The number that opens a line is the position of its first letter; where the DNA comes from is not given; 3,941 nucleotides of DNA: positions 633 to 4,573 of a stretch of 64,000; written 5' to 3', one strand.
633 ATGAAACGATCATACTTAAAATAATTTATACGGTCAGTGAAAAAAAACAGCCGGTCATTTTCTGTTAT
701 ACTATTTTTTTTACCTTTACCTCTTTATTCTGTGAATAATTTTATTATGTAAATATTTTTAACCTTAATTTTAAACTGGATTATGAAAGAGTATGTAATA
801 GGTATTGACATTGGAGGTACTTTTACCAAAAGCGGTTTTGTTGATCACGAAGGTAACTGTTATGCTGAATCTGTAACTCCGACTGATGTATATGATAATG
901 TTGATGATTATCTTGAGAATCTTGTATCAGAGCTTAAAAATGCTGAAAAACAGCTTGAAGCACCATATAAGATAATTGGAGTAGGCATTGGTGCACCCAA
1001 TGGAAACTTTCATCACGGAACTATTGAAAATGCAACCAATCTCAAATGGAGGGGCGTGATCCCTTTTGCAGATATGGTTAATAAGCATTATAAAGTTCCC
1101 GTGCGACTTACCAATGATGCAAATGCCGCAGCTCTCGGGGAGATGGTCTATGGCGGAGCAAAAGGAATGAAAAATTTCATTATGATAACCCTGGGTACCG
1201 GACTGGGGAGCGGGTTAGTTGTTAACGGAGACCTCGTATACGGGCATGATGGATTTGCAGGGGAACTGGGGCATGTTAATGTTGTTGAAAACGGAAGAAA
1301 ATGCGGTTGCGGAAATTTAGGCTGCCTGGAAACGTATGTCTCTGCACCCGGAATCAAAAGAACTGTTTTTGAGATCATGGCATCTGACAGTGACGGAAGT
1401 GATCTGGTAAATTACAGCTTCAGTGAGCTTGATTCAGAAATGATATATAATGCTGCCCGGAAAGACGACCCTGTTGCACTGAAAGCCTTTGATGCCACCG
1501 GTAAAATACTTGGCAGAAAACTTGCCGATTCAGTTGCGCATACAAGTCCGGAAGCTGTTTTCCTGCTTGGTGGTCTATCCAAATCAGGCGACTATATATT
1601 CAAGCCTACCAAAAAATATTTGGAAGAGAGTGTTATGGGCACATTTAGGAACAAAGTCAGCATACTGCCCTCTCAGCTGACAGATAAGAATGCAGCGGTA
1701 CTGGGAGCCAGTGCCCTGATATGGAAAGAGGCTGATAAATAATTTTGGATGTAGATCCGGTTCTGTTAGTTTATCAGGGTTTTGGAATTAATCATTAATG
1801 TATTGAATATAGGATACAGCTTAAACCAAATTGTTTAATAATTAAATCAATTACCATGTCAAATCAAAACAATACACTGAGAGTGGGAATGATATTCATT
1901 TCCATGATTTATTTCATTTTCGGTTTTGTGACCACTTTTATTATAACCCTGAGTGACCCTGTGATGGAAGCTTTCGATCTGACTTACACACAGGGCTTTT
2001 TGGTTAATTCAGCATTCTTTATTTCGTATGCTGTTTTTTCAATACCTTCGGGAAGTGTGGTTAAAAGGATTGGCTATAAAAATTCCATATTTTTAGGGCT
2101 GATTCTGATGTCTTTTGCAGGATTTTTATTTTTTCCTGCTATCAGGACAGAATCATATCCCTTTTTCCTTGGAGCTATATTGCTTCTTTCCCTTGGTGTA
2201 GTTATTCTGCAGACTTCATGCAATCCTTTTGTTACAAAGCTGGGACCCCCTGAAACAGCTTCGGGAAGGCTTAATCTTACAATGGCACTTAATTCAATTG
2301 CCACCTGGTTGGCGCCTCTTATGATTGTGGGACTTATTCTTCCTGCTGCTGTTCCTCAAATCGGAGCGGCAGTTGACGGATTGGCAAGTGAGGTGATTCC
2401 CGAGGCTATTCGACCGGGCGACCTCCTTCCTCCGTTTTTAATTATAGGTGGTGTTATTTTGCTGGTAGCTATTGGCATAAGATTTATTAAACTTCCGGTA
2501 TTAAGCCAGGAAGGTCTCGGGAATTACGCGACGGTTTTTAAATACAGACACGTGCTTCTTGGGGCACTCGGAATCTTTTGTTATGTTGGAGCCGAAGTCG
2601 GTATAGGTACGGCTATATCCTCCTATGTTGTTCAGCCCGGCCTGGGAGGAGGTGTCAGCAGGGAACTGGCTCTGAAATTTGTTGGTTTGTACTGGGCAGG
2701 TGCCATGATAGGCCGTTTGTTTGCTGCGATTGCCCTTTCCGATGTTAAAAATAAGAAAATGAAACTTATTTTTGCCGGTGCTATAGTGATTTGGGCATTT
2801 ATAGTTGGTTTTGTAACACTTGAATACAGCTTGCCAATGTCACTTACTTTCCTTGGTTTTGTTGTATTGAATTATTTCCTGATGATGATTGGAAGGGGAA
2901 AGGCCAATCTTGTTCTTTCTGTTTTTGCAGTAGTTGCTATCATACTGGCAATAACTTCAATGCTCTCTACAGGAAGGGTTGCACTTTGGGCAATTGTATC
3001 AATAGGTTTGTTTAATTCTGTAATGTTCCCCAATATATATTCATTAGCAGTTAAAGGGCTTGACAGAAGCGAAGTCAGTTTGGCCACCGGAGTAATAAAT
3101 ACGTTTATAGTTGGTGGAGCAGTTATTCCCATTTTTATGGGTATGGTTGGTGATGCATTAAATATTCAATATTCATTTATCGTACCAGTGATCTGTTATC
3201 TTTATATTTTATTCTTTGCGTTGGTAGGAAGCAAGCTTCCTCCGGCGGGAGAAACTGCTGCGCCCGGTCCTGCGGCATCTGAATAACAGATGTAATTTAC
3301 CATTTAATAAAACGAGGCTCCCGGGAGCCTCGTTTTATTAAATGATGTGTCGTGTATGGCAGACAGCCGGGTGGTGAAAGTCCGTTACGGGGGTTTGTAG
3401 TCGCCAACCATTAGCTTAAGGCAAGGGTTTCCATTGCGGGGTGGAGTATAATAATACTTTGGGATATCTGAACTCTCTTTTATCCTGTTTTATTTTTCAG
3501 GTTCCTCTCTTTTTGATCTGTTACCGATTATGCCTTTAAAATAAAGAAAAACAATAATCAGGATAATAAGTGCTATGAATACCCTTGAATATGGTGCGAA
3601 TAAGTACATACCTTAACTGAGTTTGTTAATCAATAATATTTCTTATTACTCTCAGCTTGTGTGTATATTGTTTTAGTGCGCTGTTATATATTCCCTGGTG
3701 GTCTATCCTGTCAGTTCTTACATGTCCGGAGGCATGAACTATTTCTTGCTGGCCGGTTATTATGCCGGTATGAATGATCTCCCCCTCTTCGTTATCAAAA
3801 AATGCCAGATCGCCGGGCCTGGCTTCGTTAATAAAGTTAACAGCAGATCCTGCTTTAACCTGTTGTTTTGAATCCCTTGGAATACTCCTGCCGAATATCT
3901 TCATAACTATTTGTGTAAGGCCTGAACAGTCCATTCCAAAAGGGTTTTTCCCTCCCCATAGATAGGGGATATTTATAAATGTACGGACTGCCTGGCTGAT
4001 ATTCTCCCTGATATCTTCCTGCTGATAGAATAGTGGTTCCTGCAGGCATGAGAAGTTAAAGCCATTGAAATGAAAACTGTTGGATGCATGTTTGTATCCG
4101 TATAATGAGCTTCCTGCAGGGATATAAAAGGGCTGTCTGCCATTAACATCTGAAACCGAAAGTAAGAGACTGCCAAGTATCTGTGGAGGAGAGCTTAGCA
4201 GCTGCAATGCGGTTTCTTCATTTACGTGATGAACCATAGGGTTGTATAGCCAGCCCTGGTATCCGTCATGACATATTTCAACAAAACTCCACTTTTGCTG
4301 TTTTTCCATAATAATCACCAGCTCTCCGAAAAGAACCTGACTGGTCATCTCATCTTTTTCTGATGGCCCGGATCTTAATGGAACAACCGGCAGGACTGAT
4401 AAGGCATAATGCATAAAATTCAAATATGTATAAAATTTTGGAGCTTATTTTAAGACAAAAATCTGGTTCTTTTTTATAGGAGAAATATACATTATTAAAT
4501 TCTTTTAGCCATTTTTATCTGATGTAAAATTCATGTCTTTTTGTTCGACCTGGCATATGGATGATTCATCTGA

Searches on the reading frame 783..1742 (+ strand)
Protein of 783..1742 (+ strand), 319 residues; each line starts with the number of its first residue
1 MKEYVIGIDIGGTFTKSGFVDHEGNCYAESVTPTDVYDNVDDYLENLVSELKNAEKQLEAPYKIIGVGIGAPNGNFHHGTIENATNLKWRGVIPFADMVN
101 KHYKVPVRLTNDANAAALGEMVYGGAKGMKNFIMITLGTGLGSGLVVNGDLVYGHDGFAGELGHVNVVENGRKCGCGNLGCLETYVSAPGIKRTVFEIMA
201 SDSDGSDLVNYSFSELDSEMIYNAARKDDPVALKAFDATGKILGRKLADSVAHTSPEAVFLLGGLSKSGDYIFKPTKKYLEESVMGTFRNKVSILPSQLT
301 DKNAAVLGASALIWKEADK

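Call 86: search_protein_families(library=pfam, proteins=[window:783-1742:+], max_evalue=0.00001)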
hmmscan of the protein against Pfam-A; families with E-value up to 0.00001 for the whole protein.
window:783-1742:+ (319 aa): 2 families
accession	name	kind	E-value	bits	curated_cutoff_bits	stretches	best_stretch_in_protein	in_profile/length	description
PF00480.26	ROK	-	1.4e-64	218.8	22.9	1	5-313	1-291/294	ROK family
PF02685.22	Glucokinase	-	8.8e-10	38.5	22.1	1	9-312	4-310/314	Glucokinase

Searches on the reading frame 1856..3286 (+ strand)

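Call 86: search_protein_families(library=pfam, proteins=[window:1856-3286:+], max_evalue=0.00001)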
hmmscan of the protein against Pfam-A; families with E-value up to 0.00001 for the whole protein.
window:1856-3286:+ (476 aa): 1 family
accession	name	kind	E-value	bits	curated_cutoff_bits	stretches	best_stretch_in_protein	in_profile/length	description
PF07690.21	MFS_1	-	6.4e-19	68.5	33.4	1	16-343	2-311/347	Major Facilitator Superfamily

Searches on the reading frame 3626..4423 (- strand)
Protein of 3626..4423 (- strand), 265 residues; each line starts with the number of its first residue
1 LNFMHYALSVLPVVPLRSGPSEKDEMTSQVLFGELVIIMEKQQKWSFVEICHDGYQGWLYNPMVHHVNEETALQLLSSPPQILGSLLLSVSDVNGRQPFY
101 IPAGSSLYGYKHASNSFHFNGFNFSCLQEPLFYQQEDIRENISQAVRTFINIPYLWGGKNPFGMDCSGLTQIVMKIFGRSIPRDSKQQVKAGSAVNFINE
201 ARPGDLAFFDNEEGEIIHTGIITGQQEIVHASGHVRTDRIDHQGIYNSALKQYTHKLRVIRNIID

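Call 86: search_protein_families(library=pfam, proteins=[window:3626-4423:-], max_evalue=0.00001)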
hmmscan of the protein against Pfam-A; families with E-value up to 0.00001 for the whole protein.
window:3626-4423:- (265 aa): 2 families
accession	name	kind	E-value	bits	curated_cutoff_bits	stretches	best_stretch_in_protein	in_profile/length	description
PF00877.26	NLPC_P60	-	1.3e-21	77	23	1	153-247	3-98/105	NlpC/P60 family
PF18348.7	SH3_16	-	1e-12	48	25.8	1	16-59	1-44/49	Bacterial dipeptidyl-peptidase Sh3 domain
